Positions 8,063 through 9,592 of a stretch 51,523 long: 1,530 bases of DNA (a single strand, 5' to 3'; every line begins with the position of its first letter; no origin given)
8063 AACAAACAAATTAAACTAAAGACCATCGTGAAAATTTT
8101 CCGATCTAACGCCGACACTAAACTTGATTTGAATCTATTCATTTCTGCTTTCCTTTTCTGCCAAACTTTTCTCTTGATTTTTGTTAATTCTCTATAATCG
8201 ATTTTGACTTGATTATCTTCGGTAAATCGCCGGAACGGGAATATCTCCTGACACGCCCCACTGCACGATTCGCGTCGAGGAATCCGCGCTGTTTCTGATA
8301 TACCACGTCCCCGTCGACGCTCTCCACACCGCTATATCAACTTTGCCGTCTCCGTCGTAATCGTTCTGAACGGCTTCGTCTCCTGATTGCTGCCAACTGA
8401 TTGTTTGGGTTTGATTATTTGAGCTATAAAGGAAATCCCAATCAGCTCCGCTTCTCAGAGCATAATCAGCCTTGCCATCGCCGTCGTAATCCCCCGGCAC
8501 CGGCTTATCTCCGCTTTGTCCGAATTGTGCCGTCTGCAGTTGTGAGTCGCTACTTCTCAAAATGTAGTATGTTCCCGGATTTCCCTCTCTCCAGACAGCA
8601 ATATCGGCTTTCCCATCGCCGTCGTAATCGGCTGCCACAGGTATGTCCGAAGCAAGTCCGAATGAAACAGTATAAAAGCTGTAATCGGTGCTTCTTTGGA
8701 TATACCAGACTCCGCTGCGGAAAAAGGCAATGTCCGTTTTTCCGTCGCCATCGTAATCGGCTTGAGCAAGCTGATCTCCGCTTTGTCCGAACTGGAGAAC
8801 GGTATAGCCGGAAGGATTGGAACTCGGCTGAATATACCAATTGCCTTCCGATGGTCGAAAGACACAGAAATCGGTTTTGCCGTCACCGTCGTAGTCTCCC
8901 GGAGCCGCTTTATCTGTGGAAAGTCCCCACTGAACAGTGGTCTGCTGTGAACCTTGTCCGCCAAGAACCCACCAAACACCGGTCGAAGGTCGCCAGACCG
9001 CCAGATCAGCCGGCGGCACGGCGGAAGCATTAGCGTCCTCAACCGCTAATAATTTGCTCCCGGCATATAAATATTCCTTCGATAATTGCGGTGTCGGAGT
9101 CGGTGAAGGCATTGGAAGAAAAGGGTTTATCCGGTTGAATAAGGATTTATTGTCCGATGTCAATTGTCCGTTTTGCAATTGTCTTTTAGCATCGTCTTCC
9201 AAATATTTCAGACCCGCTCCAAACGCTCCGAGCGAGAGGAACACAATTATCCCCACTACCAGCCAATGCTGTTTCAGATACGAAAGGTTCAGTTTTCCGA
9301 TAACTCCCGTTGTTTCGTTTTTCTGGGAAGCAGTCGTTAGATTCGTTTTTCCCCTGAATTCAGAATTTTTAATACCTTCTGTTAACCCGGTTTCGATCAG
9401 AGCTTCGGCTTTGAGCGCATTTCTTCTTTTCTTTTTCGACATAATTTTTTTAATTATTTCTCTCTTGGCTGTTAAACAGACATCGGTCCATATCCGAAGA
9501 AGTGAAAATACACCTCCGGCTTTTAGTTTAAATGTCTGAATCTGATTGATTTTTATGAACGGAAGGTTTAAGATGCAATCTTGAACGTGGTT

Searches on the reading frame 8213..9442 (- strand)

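Call 52: search_protein_families(library=pfam, proteins=[window:8213-9442:-], max_evalue=0.001)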
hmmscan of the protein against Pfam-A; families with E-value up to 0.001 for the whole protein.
window:8213-9442:- (409 aa): 2 families
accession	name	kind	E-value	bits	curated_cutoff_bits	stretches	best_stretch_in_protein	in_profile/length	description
PF13517.12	FG-GAP_3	-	5.7e-24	84.9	26.9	3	183-239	1-60/61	FG-GAP-like repeat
PF01839.29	FG-GAP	-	9.1e-18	64.2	22.1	0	269-283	6-20/37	FG-GAP repeat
